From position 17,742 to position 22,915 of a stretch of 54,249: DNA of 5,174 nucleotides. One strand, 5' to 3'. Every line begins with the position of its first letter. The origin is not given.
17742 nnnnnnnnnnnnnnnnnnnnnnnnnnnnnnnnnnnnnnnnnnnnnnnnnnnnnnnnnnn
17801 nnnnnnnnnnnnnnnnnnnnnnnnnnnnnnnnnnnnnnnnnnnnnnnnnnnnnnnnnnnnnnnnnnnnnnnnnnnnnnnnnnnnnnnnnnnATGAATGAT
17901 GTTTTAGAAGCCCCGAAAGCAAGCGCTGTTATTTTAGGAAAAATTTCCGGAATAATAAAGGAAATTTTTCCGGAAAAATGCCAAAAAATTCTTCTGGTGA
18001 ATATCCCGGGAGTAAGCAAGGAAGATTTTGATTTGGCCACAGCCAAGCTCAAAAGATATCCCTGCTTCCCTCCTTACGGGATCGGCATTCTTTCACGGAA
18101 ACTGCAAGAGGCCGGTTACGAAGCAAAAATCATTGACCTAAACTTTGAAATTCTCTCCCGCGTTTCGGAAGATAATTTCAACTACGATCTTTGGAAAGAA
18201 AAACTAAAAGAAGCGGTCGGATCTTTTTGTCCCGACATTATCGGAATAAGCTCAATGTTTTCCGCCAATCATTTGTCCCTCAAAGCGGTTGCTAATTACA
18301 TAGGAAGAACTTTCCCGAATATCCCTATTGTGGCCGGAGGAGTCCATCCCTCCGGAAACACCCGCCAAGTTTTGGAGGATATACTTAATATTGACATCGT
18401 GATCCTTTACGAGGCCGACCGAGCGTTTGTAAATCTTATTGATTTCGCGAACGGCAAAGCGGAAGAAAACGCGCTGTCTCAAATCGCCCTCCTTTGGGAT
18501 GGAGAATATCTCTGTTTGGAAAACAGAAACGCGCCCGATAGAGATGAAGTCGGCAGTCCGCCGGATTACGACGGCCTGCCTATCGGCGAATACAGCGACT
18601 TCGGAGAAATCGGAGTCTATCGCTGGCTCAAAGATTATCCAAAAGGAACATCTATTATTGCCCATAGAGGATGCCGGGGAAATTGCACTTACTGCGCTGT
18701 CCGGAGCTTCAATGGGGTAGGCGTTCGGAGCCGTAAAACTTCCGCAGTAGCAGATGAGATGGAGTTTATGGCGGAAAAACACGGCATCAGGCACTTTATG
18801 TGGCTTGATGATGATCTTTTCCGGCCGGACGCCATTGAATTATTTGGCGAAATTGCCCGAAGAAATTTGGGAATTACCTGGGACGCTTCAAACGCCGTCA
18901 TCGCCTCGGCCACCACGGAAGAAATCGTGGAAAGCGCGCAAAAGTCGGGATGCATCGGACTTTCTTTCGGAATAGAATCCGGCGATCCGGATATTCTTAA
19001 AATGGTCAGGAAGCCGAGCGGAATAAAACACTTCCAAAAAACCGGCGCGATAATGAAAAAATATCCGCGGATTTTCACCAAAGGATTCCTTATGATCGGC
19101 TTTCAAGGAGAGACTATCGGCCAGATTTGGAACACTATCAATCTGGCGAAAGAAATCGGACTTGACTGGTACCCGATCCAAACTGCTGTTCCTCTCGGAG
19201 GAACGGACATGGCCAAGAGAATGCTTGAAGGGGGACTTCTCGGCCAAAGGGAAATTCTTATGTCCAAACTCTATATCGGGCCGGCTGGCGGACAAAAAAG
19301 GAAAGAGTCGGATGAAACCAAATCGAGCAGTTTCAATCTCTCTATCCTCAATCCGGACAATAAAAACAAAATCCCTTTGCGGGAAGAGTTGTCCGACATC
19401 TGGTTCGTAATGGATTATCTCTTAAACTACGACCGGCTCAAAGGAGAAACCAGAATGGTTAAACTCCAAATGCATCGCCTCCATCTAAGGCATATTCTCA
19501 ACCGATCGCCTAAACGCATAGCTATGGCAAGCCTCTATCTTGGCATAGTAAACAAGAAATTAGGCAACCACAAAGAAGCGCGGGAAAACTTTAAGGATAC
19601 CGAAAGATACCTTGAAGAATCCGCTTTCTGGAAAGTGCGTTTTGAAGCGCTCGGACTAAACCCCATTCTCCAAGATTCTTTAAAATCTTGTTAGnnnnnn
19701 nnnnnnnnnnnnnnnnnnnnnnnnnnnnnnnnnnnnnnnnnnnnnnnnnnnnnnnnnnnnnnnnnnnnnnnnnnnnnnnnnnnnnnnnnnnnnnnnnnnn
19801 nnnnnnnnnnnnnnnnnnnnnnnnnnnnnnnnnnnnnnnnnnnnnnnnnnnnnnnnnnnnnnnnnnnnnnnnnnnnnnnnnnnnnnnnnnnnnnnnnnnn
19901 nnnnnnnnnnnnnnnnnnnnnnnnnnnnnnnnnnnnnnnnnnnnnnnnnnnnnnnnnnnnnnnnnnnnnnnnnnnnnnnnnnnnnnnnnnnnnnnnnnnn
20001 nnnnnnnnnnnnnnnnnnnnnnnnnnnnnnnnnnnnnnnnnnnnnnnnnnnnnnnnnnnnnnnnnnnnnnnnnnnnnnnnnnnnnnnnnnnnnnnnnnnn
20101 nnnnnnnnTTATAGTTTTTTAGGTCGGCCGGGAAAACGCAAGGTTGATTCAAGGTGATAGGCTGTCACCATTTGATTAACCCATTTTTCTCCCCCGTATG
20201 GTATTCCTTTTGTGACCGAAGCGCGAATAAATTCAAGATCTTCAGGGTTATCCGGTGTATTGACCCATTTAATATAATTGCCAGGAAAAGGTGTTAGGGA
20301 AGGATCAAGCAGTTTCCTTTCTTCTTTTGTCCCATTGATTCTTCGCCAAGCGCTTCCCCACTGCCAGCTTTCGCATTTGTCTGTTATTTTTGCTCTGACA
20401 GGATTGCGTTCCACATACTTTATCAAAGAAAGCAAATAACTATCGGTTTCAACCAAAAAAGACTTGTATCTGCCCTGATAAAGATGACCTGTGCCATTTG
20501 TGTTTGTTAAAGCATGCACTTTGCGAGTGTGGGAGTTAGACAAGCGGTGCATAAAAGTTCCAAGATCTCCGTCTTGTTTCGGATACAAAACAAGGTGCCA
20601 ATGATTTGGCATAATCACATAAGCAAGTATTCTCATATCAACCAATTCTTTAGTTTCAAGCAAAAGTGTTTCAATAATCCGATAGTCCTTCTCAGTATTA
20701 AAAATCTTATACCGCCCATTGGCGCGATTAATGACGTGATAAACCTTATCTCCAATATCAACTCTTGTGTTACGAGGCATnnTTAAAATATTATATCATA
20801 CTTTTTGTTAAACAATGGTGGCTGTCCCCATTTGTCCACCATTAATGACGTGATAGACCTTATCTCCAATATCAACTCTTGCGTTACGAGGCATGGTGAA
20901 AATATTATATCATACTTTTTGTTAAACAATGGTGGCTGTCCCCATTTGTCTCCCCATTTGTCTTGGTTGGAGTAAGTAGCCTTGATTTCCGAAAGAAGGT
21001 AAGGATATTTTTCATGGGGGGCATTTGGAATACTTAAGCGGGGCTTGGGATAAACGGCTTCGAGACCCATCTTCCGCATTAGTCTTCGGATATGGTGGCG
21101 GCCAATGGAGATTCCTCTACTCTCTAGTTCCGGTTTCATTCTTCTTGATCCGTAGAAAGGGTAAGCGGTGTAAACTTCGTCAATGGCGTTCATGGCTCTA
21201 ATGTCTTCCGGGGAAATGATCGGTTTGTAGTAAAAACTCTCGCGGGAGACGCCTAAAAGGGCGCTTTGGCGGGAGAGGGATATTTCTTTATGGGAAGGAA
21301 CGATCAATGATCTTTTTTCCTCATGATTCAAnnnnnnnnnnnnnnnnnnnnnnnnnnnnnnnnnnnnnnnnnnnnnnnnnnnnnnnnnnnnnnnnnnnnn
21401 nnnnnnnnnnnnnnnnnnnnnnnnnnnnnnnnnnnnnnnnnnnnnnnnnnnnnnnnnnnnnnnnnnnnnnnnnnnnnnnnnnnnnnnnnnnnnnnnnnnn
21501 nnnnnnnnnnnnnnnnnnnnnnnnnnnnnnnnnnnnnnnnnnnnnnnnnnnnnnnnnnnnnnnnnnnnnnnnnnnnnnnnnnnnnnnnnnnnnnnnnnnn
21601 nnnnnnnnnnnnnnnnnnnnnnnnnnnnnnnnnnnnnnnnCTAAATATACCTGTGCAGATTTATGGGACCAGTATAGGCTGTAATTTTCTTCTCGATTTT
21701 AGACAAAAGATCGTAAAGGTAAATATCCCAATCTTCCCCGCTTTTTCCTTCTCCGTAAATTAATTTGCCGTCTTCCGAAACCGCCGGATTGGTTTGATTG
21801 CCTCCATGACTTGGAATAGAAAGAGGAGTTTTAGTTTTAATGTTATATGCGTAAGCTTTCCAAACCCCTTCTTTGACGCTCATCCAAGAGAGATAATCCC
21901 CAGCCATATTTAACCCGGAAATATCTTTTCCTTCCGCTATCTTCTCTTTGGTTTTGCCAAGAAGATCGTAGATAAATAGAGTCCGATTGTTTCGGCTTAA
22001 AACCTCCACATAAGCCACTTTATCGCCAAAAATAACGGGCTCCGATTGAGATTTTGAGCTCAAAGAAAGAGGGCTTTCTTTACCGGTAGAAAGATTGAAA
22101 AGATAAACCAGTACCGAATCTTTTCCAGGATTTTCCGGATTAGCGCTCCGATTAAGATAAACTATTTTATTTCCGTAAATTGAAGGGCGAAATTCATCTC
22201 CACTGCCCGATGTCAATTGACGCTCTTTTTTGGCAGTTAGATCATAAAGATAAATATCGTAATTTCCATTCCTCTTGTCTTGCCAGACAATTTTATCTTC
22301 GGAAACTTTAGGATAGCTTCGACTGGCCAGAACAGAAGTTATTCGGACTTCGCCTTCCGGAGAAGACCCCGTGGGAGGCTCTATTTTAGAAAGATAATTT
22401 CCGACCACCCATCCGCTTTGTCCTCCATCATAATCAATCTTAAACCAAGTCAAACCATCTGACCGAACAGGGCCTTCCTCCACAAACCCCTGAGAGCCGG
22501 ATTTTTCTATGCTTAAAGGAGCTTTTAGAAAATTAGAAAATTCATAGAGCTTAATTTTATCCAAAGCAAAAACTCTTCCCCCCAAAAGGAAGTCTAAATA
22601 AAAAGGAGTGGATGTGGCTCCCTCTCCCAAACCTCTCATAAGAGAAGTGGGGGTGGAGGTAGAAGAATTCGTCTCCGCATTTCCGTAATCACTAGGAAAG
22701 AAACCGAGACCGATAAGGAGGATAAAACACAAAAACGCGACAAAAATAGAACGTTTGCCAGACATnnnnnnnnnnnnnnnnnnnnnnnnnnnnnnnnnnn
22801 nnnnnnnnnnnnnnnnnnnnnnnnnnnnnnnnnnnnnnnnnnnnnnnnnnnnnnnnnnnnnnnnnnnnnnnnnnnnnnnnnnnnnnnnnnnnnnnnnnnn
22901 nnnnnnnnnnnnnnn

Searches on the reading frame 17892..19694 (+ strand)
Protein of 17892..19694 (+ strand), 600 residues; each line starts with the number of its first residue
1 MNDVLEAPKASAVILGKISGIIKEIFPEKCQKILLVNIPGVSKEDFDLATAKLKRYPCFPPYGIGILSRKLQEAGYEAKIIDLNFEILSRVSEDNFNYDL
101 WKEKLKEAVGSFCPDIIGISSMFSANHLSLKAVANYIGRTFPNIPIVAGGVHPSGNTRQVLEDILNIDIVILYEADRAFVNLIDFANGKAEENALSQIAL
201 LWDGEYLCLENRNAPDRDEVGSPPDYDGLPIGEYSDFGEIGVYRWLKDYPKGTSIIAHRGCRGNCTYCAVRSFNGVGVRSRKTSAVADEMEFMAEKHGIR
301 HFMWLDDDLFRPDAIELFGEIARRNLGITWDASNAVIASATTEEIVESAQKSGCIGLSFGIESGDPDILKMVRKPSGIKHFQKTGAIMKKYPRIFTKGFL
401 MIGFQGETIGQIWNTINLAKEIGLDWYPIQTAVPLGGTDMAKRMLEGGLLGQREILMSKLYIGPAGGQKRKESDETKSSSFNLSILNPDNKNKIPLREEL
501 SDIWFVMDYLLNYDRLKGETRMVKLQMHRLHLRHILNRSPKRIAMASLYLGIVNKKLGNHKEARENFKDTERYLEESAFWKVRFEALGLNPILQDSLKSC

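Call 11: search_protein_families(library=pfam, proteins=[window:17892-19694:+])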
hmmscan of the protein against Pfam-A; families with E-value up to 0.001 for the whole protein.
window:17892-19694:+ (600 aa): 2 families
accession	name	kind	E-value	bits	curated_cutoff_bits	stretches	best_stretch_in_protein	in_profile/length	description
PF04055.27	Radical_SAM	-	4.8e-18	66.3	29.5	1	256-419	2-166/166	Radical SAM superfamily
PF02310.24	B12-binding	-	2.9e-17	63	32.1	1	54-182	7-120/121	B12 binding domain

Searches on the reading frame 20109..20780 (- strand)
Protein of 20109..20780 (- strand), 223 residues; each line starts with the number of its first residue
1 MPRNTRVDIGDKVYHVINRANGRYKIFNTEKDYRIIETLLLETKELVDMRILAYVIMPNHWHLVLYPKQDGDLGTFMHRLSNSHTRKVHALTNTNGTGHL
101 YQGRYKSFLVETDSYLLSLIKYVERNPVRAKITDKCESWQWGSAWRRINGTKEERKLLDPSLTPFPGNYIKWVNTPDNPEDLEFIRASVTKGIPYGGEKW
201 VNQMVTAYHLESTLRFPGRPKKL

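Call 56: search_protein_families(library=pfam, proteins=[window:20109-20780:-], max_evalue=0.0001)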
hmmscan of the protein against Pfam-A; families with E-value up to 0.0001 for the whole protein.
window:20109-20780:- (223 aa): 1 family
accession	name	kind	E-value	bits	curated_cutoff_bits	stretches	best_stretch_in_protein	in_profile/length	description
PF01797.21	Y1_Tnp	-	8.5e-15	55.4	23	1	14-126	7-121/121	Transposase IS200 like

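Call 60: search_protein_families(library=ncbifam, proteins=[window:20109-20780:-], max_evalue=0.001)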
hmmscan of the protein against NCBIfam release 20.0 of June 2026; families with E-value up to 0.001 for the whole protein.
window:20109-20780:- (223 aa): 1 family
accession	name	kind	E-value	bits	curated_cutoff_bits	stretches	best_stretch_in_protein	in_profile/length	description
NF047646.1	REP_Tyr_transpos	equivalog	2e-19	69.9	80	1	5-141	3-145/146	REP-associated tyrosine transposase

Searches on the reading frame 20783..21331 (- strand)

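Call 56: search_protein_families(library=pfam, proteins=[window:20783-21331:-], max_evalue=0.0001)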
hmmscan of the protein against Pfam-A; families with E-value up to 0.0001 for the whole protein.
window:20783-21331:- (182 aa): 1 family
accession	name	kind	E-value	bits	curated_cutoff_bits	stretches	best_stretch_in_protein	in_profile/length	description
PF13276.12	HTH_21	-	5.3e-15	55.8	28.1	1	45-98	5-60/60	HTH-like domain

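Call 60: search_protein_families(library=ncbifam, proteins=[window:20783-21331:-], max_evalue=0.001)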
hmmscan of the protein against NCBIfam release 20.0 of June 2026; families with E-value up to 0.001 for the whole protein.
window:20783-21331:- (182 aa): 1 family
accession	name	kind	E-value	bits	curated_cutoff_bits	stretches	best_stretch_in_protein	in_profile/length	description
NF033516.0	transpos_IS3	equivalog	1.3e-18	67.4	160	1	4-123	88-217/369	IS3 family transposase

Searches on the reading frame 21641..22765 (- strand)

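Call 56: search_protein_families(library=pfam, proteins=[window:21641-22765:-], max_evalue=0.0001)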
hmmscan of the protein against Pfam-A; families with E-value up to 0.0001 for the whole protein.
window:21641-22765:- (374 aa): 2 families
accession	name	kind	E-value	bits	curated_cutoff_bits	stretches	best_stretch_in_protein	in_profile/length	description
PF07676.18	PD40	-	4e-06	27.1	20.9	0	319-349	6-37/38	WD40-like Beta Propeller Repeat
PF00930.27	DPPIV_N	-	8.3e-05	21.9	22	0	154-239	245-329/354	Dipeptidyl peptidase IV (DPP IV) N-terminal region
